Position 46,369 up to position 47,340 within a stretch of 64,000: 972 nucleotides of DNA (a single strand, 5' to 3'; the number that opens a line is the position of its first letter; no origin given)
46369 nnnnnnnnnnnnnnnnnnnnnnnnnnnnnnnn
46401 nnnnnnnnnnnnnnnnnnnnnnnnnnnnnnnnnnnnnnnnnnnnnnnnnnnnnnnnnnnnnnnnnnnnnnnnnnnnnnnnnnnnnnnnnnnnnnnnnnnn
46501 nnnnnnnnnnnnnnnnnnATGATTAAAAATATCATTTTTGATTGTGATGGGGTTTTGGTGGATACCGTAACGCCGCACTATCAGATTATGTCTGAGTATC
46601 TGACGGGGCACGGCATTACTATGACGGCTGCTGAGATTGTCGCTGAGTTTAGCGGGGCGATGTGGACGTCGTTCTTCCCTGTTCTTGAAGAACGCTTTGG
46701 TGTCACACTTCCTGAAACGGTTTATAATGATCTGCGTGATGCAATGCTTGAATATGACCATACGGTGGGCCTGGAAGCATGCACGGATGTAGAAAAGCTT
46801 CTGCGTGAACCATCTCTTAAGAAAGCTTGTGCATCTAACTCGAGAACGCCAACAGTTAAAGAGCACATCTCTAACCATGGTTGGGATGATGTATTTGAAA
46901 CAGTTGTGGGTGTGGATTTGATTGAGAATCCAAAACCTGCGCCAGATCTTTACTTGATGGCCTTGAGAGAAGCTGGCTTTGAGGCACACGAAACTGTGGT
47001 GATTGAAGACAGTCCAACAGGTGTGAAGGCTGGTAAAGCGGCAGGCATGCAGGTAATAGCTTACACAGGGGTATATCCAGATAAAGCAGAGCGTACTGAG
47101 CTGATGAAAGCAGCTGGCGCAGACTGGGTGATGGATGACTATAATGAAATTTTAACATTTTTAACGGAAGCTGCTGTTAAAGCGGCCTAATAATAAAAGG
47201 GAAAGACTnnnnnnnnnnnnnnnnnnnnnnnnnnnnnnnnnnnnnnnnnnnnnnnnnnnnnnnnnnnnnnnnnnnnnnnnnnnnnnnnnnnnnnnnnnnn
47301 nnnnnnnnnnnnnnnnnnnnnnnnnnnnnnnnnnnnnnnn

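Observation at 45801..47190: Two-gene insertion (low-GC polytopic membrane protein plus HAD hydrolase) splitting the sucC-sucD operon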

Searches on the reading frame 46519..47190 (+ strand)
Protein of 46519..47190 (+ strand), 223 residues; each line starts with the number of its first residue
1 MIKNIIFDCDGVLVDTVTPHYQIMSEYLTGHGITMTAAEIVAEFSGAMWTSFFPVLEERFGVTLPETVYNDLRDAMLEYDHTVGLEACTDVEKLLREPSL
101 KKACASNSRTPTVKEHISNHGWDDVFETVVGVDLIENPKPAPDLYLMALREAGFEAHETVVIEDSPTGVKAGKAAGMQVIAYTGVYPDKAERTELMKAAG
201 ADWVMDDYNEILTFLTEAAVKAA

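Call 3: search_protein_families(library=pfam, proteins=[window:46519-47190:+], max_evalue=0.01)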
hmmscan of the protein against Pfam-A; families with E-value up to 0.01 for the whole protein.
window:46519-47190:+ (223 aa): 3 families
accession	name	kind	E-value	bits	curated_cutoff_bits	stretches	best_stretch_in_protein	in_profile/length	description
PF13419.12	HAD_2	-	2.2e-27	96.7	23.8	1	5-181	1-177/178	Haloacid dehalogenase-like hydrolase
PF00702.32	Hydrolase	-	1e-21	78.7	26.4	1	2-176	1-191/191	haloacid dehalogenase-like hydrolase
PF13242.12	Hydrolase_like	-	2.2e-08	34.3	22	1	139-210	4-74/75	HAD-hyrolase-like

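Call 4: search_protein_families(library=ncbifam, proteins=[window:46519-47190:+], max_evalue=0.01)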
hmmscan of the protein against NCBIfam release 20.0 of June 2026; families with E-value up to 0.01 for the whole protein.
window:46519-47190:+ (223 aa): 32 families (the best 25 are shown)
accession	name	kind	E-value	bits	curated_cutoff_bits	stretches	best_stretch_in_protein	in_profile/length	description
TIGR02009.1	PGMB-YQAB-SF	subfamily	5e-23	82.2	153.35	1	2-181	1-185/186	beta-phosphoglucomutase family hydrolase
NF053653.1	InDiPhoBT2121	equivalog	3.5e-21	75.8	245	1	3-211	2-211/216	inorganic diphosphatase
TIGR01990.1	bPGM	equivalog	5.1e-19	69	189.4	2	90-181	96-185/187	beta-phosphoglucomutase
NF009695.0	PRK13222.1-2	equivalog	5.9e-19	68.5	225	1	2-217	6-224/226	phosphoglycolate phosphatase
TIGR01509.1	HAD-SF-IA-v3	subfamily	2.1e-18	67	29.4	1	120-181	94-153/154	HAD-IA family hydrolase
NF007854.0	PRK10563.1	equivalog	1.1e-16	61.2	211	1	2-183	4-186/221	6-phosphogluconate phosphatase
TIGR01454.1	AHBA_synth_RP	hypoth_equivalog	2.5e-16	59.9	246.65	1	5-214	1-202/205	AHBA synthesis associated protein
NF009804.0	PRK13288.1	equivalog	9.8e-15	54.6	218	1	1-216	2-211/215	pyrophosphatase PpaX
NF008000.0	PRK10725.1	equivalog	1.9e-14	54.2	215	1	4-180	7-183/188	fructose-1-phosphate/6-phosphogluconate phosphatase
NF008087.0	PRK10826.1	equivalog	2e-14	53.8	191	1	93-182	102-191/222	hexitol phosphatase HxpB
TIGR02253.1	CTE7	subfamily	1.1e-13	51.5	169.75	1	1-210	1-219/221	TIGR02253 family HAD-type hydrolase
NF008610.0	PRK11587.1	equivalog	6.7e-13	48.5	282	1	3-183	4-182/219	sugar phosphatase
NF009697.0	PRK13222.1-4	equivalog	7.9e-13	48.3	327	1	2-221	7-228/232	phosphoglycolate phosphatase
TIGR01449.2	PGP_bact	equivalog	1.2e-11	44.6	180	1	6-213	2-211/213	phosphoglycolate phosphatase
TIGR01993.1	Pyr-5-nucltdase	equivalog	1.4e-10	41.2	142.9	1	69-180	70-181/183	pyrimidine 5'-nucleotidase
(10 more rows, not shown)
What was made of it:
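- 46519..47190 (+): HAD-IA (C1-cap) phosphatase-type hydrolase; clade-fixed resident and right flank of the slot. PF13419 scores 96.7 bits and TIGR01509 67 bits (calls 3, 4).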

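Call 15: find_homologous_proteins(query=window:46519-47187:+, max_evalue=1e-10)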
Query window:46519-47187:+ (223 aa): 6209 proteins with E <= 1e-10 among 8000 candidates; the best 120 are listed.
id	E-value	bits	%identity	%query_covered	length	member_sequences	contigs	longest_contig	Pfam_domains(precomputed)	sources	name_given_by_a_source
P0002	2.3e-139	480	96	100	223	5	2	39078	PF13419.13,PF00702.33,PF13242.13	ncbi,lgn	-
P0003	2.1e-120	418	82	100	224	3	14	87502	PF13419.13,PF00702.33,PF13242.13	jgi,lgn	jgi:beta-phosphoglucomutase-like phosphatase (HAD superfamily)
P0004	6.5e-98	345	69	100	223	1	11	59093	PF13419.13,PF00702.33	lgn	-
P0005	5.7e-28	116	37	96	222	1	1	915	PF13419.13,PF00702.33,PF13242.13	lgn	-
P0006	8.4e-28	115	38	96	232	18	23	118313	PF13419.13,PF00702.33,PF13242.13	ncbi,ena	-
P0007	1.2e-27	115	36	96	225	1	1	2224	PF13419.13,PF00702.33,PF13242.13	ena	-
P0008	1.7e-27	114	36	95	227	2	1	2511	PF13419.13,PF00702.33,PF13242.13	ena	-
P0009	6.1e-27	113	35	98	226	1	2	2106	PF13419.13,PF00702.33,PF13242.13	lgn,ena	-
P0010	9.8e-27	112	34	97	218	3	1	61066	PF13419.13,PF00702.33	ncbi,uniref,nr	ncbi:HAD family hydrolase [Curvivirga aplysinae]|uniref:HAD family hydrolase n=1 Tax=Curvivirga aply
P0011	3.8e-26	110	35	90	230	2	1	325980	PF13419.13,PF00702.33,PF13242.13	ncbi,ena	-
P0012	5.2e-26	110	35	98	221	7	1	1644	PF13419.13,PF00702.33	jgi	jgi:HAD superfamily hydrolase (TIGR01509 family)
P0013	5.5e-26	109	34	98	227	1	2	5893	PF13419.13,PF00702.33,PF13242.13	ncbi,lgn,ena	-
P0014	2.1e-25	108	36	95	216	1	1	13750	PF13419.13,PF00702.33,PF13242.13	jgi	-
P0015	5.9e-25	106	35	94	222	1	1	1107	PF13419.13,PF00702.33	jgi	jgi:HAD superfamily hydrolase (TIGR01509 family)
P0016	9.0e-25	106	36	97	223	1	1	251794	PF13419.13,PF00702.33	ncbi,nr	ncbi:MAG: HAD-IA family hydrolase [Bacteroidia bacterium]|nr:HAD-IA family hydrolase [Bacteroidia ba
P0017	1.2e-24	105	35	86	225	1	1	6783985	PF13419.13,PF00702.33,PF13242.13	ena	-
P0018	1.5e-24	105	38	96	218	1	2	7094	PF13419.13,PF00702.33,PF13242.13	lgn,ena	-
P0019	2.9e-24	104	33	95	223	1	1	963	PF13419.13,PF00702.33,PF13242.13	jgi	jgi:HAD superfamily hydrolase (TIGR01509 family)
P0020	3.2e-24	104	32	96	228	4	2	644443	PF13419.13,PF00702.33,PF13242.13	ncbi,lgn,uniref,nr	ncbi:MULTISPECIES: HAD family hydrolase [unclassified Rhizobium]|uniref:HAD family hydrolase n=1 Tax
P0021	3.6e-24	104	34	94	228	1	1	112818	PF13419.13,PF00702.33,PF13242.13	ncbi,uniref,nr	ncbi:HAD superfamily hydrolase (TIGR01509 family) [Pararhizobium capsulatum DSM 1112]|uniref:HAD sup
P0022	3.7e-24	103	34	96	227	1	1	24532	PF13419.13,PF00702.33,PF13242.13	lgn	-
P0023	4.8e-24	103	38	95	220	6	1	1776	PF13419.13,PF00702.33,PF13242.13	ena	-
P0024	4.9e-24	103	33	93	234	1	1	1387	PF13419.13,PF00702.33,PF13242.13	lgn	-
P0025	5.2e-24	103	38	94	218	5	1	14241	PF13419.13,PF00702.33,PF13242.13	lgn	-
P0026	6.2e-24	103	35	95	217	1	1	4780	PF13419.13,PF00702.33,PF13242.13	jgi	jgi:HAD superfamily hydrolase (TIGR01509 family)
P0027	6.9e-24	103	33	95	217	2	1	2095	PF13419.13,PF00702.33,PF13242.13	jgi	jgi:HAD superfamily hydrolase (TIGR01509 family)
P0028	7.1e-24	103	38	84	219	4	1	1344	PF13419.13,PF00702.33,PF13242.13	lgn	-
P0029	7.2e-24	103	35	90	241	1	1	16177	PF13419.13,PF00702.33,PF13242.13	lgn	-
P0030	7.5e-24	103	36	95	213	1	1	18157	PF13419.13,PF00702.33,PF13242.13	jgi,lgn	-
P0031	9.7e-24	102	33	96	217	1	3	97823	PF13419.13,PF00702.33,PF13242.13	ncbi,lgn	-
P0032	9.9e-24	102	37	90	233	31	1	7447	PF13419.13,PF00702.33,PF13242.13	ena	-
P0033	1.0e-23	102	38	81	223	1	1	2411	PF13419.13,PF00702.33,PF13242.13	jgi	jgi:HAD superfamily hydrolase (TIGR01509 family)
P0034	1.1e-23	102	33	99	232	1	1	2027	PF13419.13,PF00702.33,PF13242.13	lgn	-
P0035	1.1e-23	102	33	95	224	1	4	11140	PF13419.13,PF00702.33,PF13242.13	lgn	-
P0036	1.3e-23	102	32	93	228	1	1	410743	PF13419.13,PF00702.33,PF13242.13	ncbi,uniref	ncbi:HAD family hydrolase [Rhizobium sp. SGZ-381]|uniref:HAD family hydrolase n=1 Tax=Rhizobium sp. 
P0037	1.4e-23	102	36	94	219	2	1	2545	PF13419.13,PF00702.33,PF13242.13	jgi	jgi:HAD superfamily hydrolase (TIGR01509 family)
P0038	1.5e-23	102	33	92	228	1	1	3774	PF13419.13,PF00702.33,PF13242.13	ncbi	-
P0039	1.8e-23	101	34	94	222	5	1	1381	PF13419.13,PF00702.33,PF13242.13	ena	-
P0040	1.8e-23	101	38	81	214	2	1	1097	PF13419.13,PF13344.13,PF00702.33,PF13242.13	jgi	jgi:HAD superfamily hydrolase (TIGR01509 family)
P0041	1.8e-23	101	33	97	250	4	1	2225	PF13419.13,PF00702.33,PF13242.13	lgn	-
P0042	2.1e-23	101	35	93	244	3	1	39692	PF13419.13,PF00702.33,PF13242.13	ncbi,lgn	ncbi:MAG: HAD family hydrolase [Actinomycetota bacterium]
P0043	2.2e-23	101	32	96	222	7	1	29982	PF13419.13,PF00702.33,PF13242.13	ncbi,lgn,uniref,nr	ncbi:HAD family phosphatase [Pseudanabaena sp. 'Roaring Creek']|uniref:HAD family hydrolase n=1 Tax=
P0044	2.4e-23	101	35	97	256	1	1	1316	PF13419.13,PF00702.33,PF13242.13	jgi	jgi:HAD superfamily hydrolase (TIGR01509 family)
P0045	2.6e-23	101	32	93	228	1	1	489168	PF13419.13,PF00702.33,PF13242.13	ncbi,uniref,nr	ncbi:HAD superfamily hydrolase (TIGR01509 family) [Neorhizobium galegae]|uniref:HAD family hydrolase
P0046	2.9e-23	101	35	92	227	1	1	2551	PF13419.13,PF00702.33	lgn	-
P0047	3.0e-23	101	34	95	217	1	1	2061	PF13419.13,PF00702.33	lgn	-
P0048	3.6e-23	100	36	96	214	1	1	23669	PF13419.13,PF00702.33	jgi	-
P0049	3.7e-23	100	30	96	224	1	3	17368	PF13419.13,PF00702.33,PF13242.13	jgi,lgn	jgi:HAD superfamily hydrolase (TIGR01509 family)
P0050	3.9e-23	100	37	96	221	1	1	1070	PF13419.13,PF00702.33,PF13242.13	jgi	jgi:HAD superfamily hydrolase (TIGR01509 family)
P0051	4.7e-23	100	33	90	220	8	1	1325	PF13419.13,PF00702.33,PF13242.13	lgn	-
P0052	4.7e-23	100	34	99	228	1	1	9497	PF13419.13,PF00702.33,PF13242.13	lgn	-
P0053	4.7e-23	100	36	95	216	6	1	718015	PF13419.13,PF00702.33,PF13242.13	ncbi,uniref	ncbi:HAD family hydrolase [Marinomonas dokdonensis]|uniref:HAD family hydrolase n=1 Tax=Marinomonas 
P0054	5.0e-23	100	33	93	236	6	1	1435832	PF13419.13,PF00702.33,PF13242.13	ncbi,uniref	ncbi:HAD family hydrolase [Rhizobium sp. 0TCS1.26]|uniref:HAD family hydrolase n=1 Tax=Rhizobium sp.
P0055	5.0e-23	100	35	95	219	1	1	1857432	PF13419.13,PF00702.33,PF13242.13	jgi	jgi:HAD superfamily hydrolase (TIGR01509 family)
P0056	5.3e-23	100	35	95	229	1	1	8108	PF13419.13,PF00702.33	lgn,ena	-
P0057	5.8e-23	100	35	95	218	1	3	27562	PF13419.13,PF00702.33,PF13242.13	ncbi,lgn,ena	ncbi:MAG: HAD family hydrolase [Pseudanabaena sp.]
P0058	6.4e-23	99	34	93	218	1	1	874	PF13419.13,PF00702.33,PF13242.13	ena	-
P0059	6.4e-23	99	35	93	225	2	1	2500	PF13419.13,PF00702.33,PF13242.13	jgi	jgi:HAD superfamily hydrolase (TIGR01509 family)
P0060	8.3e-23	99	33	99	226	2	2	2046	PF13419.13,PF00702.33,PF13242.13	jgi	-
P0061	8.3e-23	99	32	96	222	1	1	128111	PF13419.13,PF00702.33,PF13242.13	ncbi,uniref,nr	ncbi:hydrolase [Sinorhizobium glycinis]|uniref:Hydrolase n=1 Tax=Sinorhizobium glycinis TaxID=147237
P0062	8.4e-23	99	30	95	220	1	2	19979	PF13419.13,PF00702.33,PF13242.13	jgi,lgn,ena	-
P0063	8.4e-23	99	34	95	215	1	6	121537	PF13419.13,PF00702.33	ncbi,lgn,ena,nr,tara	ncbi:MAG: hydrolase [Rhodospirillaceae bacterium]|nr:hydrolase [Rhodospirillaceae bacterium]|tara:st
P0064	8.5e-23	99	37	81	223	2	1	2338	PF13419.13,PF00702.33,PF13242.13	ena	-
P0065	8.8e-23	99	36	93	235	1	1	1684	PF13419.13,PF00702.33,PF13242.13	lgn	-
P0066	9.8e-23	99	33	96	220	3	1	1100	PF13419.13,PF00702.33,PF13242.13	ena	-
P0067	1.0e-22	99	36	91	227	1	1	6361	PF13419.13,PF00702.33,PF13242.13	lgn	-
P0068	1.1e-22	99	35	93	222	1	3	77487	PF13419.13,PF00702.33,PF13242.13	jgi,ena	-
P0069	1.2e-22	99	31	95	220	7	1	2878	PF13419.13,PF00702.33,PF13242.13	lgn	-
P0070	1.3e-22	98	35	86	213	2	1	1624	PF13419.13,PF00702.33,PF13242.13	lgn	-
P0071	1.4e-22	98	32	99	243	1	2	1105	PF13419.13,PF00702.33,PF13242.13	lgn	-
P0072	1.4e-22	98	35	95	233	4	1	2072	PF13419.13,PF00702.33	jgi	-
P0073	1.5e-22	98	34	95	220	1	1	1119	PF13419.13,PF00702.33,PF13242.13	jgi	jgi:HAD superfamily hydrolase (TIGR01509 family)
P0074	1.5e-22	98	35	88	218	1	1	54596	PF13419.13,PF00702.33,PF13242.13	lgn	-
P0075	1.6e-22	98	35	81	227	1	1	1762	PF13419.13,PF00702.33,PF13242.13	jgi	jgi:HAD superfamily hydrolase (TIGR01509 family)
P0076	1.7e-22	98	35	93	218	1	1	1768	PF13419.13,PF00702.33,PF13242.13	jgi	jgi:HAD superfamily hydrolase (TIGR01509 family)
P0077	1.7e-22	98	33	93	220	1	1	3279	PF13419.13,PF00702.33,PF13242.13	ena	-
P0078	1.9e-22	98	32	93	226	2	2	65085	PF13419.13,PF00702.33,PF13242.13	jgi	jgi:HAD superfamily hydrolase (TIGR01509 family)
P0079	1.9e-22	98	32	94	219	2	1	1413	PF13419.13,PF00702.33,PF13242.13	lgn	-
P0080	1.9e-22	98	31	96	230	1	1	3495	PF13419.13,PF00702.33,PF13242.13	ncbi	-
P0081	2.0e-22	98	33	94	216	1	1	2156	PF13419.13,PF00702.33,PF13242.13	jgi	-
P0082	2.0e-22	98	37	94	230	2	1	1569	PF13419.13,PF00702.33,PF13242.13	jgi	jgi:HAD superfamily hydrolase (TIGR01509 family)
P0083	2.1e-22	98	33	97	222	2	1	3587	PF13419.13,PF00702.33,PF13242.13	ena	-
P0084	2.1e-22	98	32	95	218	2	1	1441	PF13419.13,PF00702.33,PF13242.13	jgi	jgi:HAD superfamily hydrolase (TIGR01509 family)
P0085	2.1e-22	98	33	96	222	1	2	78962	PF13419.13,PF00702.33,PF13242.13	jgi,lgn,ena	-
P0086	2.2e-22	98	30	95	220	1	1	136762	PF13419.13,PF00702.33,PF13242.13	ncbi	-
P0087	2.2e-22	98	35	95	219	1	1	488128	PF13419.13,PF00702.33,PF13242.13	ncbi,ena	-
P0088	2.8e-22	97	35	94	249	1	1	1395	PF13419.13,PF00702.33,PF13242.13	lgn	-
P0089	2.9e-22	97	36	93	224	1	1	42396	PF13419.13,PF00702.33,PF13242.13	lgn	-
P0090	2.9e-22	97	34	93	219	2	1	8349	PF13419.13,PF00702.33,PF13242.13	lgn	-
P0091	2.9e-22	97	34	95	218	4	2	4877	PF13419.13,PF00702.33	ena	-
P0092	3.0e-22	97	33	97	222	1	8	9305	PF13419.13,PF00702.33,PF13242.13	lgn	-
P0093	3.0e-22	97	30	91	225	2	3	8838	PF13419.13,PF00702.33,PF13242.13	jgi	-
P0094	3.1e-22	97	32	96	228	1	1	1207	PF13419.13,PF00702.33,PF13242.13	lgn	-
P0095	3.4e-22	97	37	81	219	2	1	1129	PF13419.13,PF00702.33,PF13242.13,PF12710.14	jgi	jgi:HAD superfamily hydrolase (TIGR01509 family)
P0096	3.6e-22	97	33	95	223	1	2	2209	PF13419.13,PF00702.33,PF13242.13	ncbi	-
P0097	3.7e-22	97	36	80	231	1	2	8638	PF13419.13,PF00702.33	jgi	jgi:HAD superfamily hydrolase (TIGR01509 family)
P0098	3.8e-22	97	34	98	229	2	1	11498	PF13419.13,PF00702.33,PF13242.13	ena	-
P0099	3.8e-22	97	35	80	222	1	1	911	PF13419.13,PF00702.33,PF13242.13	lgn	-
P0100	4.0e-22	97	34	95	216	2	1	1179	PF13419.13,PF00702.33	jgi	-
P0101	4.1e-22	97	32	98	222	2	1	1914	PF13419.13,PF00702.33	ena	-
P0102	4.4e-22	97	31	95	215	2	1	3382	PF13419.13,PF00702.33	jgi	-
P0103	4.5e-22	97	35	90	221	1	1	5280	PF13419.13,PF00702.33,PF13242.13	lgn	-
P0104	4.7e-22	97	32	91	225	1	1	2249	PF13419.13,PF00702.33,PF13242.13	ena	-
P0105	5.2e-22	96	36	80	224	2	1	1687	PF13419.13,PF00702.33,PF13242.13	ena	-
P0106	5.2e-22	96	32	97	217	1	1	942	PF13419.13,PF00702.33,PF13242.13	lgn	-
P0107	5.2e-22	96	32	93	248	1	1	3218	PF13419.13,PF00702.33,PF13242.13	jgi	jgi:HAD superfamily hydrolase (TIGR01509 family)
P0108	5.3e-22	96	34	95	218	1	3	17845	PF13419.13,PF00702.33,PF13242.13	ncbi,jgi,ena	jgi:HAD superfamily hydrolase (TIGR01509 family)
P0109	5.4e-22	96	32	94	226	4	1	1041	PF13419.13,PF00702.33,PF13242.13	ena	-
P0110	5.6e-22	96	31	94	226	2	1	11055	PF13419.13,PF00702.33,PF13242.13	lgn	-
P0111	5.7e-22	96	34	97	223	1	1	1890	PF13419.13,PF00702.33,PF13242.13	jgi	jgi:HAD superfamily hydrolase (TIGR01509 family)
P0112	5.9e-22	96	33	95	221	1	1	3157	PF13419.13,PF00702.33,PF13242.13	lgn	-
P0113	6.2e-22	96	35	98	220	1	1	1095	PF13419.13,PF00702.33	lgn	-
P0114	6.3e-22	96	31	96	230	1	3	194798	PF13419.13,PF00702.33,PF13242.13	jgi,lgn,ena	jgi:HAD superfamily hydrolase (TIGR01509 family)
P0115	6.4e-22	96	34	97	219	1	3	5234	PF13419.13,PF00702.33,PF13242.13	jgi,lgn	jgi:HAD superfamily hydrolase (TIGR01509 family)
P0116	6.5e-22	96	34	95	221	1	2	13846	PF13419.13,PF00702.33,PF13242.13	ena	-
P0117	6.5e-22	96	34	97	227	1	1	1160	PF13419.13,PF00702.33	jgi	-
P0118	6.8e-22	96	33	93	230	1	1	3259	PF13419.13,PF00702.33,PF13242.13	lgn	-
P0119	6.9e-22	96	31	96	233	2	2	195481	PF13419.13,PF00702.33,PF13242.13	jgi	jgi:HAD superfamily hydrolase (TIGR01509 family)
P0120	6.9e-22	96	31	95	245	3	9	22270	PF13419.13,PF00702.33,PF13242.13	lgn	-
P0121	7.0e-22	96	34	93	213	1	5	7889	PF13419.13,PF00702.33,PF13242.13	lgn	-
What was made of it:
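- Closest known: HAD superfamily, subfamily IA, beta-phosphoglucomutase/YqaB-like phosphatases. Different: The next homologues outside the clade are at most 38% identical (call 15).
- The next hit is 38% identical (call 15).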

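Call 16: find_encoding_contigs(protein=P0003, flank=8000, max_places=4)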
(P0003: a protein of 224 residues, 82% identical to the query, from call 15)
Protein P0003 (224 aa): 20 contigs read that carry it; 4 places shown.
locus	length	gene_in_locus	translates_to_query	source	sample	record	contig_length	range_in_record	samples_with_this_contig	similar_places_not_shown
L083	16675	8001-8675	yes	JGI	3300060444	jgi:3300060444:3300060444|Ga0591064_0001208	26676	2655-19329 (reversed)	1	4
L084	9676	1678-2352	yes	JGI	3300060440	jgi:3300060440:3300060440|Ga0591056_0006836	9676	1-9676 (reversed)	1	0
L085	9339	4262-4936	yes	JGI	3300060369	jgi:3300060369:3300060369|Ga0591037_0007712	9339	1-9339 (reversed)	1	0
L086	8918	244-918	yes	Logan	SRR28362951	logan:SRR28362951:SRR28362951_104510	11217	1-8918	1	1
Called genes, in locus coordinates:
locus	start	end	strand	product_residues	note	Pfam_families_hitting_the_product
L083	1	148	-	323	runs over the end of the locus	PF00890:FAD_binding_2 (faint), PF01134:GIDA (faint), PF01266:DAO (faint), PF03486:HI0933_like (faint), PF07992:Pyr_redox_2, PF12831:FAD_oxidored (faint), PF13738:Pyr_redox_3, PF00070:Pyr_redox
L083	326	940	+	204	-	PF00578:AhpC-TSA, PF08534:Redoxin, PF10417:1-cysPrx_C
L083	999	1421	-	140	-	PF00293:NUDIX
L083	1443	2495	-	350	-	PF01887:SAM_HAT_N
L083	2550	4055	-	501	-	PF00512:HisKA, PF02518:HATPase_c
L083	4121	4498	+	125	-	-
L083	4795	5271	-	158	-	PF00293:NUDIX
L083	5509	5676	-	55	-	-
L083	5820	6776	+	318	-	PF00056:Ldh_1_N, PF02866:Ldh_1_C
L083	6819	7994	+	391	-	PF01071:GARS_A (weak), PF08442:ATP-grasp_2, PF13549:ATP-grasp_5, PF24948:Citrate_synth_N, PF00549:Ligase_CoA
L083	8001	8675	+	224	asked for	PF00702:Hydrolase, PF13419:HAD_2, PF13242:Hydrolase_like (weak)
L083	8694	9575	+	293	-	PF02629:CoA_binding, PF00549:Ligase_CoA, PF13607:Succ_CoA_lig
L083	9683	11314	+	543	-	PF13177:DNA_pol3_delta2, PF13604:AAA_30 (faint), PF00004:AAA, PF13401:AAA_22 (weak), PF22608:DNAX_ATPase_lid, PF12169:DNA_pol3_gamma3, PF12362:DUF3646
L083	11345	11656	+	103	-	PF02575:YbaB_DNA_bd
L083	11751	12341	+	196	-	PF21176:RecR_HhH, PF01751:Toprim (weak), PF13662:Toprim_4, PF21175:RecR_C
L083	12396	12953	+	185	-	-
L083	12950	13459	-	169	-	PF00293:NUDIX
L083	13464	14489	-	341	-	PF04748:Polysacc_deac_2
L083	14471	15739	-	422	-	PF22694:CtpB_N-like, PF00595:PDZ, PF13180:PDZ_2, PF17820:PDZ_6, PF03572:Peptidase_S41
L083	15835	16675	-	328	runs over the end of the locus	PF01551:Peptidase_M23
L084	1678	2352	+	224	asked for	PF00702:Hydrolase, PF13419:HAD_2, PF13242:Hydrolase_like (weak)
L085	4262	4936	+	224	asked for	PF00702:Hydrolase, PF13419:HAD_2, PF13242:Hydrolase_like (weak)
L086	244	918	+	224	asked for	PF00702:Hydrolase, PF13419:HAD_2, PF13242:Hydrolase_like (weak)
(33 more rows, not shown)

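Call 17: find_encoding_contigs(protein=P0004, flank=8000, max_places=4)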
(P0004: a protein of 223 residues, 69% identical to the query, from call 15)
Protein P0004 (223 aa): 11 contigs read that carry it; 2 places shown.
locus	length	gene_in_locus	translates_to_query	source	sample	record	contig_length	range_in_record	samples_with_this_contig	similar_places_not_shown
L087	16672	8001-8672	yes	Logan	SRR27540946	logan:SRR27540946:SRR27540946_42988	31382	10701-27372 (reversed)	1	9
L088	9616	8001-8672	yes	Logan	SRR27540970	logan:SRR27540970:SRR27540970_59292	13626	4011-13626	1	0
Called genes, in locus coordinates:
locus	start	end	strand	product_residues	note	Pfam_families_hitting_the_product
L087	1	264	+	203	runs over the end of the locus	PF00578:AhpC-TSA, PF08534:Redoxin, PF10417:1-cysPrx_C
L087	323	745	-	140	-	PF00293:NUDIX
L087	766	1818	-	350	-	PF01887:SAM_HAT_N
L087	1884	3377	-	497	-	PF00512:HisKA, PF02518:HATPase_c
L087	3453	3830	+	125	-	-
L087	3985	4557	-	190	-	PF00293:NUDIX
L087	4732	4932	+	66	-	-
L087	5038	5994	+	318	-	PF00056:Ldh_1_N, PF02866:Ldh_1_C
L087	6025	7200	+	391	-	PF01071:GARS_A (weak), PF08442:ATP-grasp_2, PF13549:ATP-grasp_5, PF24948:Citrate_synth_N, PF00549:Ligase_CoA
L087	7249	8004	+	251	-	-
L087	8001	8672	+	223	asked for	PF00702:Hydrolase, PF13419:HAD_2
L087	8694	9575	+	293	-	PF02629:CoA_binding, PF00549:Ligase_CoA, PF13607:Succ_CoA_lig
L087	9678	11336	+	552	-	PF13177:DNA_pol3_delta2, PF13604:AAA_30 (faint), PF00004:AAA, PF13401:AAA_22 (faint), PF22608:DNAX_ATPase_lid, PF12169:DNA_pol3_gamma3, PF12362:DUF3646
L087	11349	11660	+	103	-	PF02575:YbaB_DNA_bd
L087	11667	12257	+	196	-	PF21176:RecR_HhH, PF01751:Toprim (weak), PF13662:Toprim_4, PF21175:RecR_C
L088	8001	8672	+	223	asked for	PF00702:Hydrolase, PF13419:HAD_2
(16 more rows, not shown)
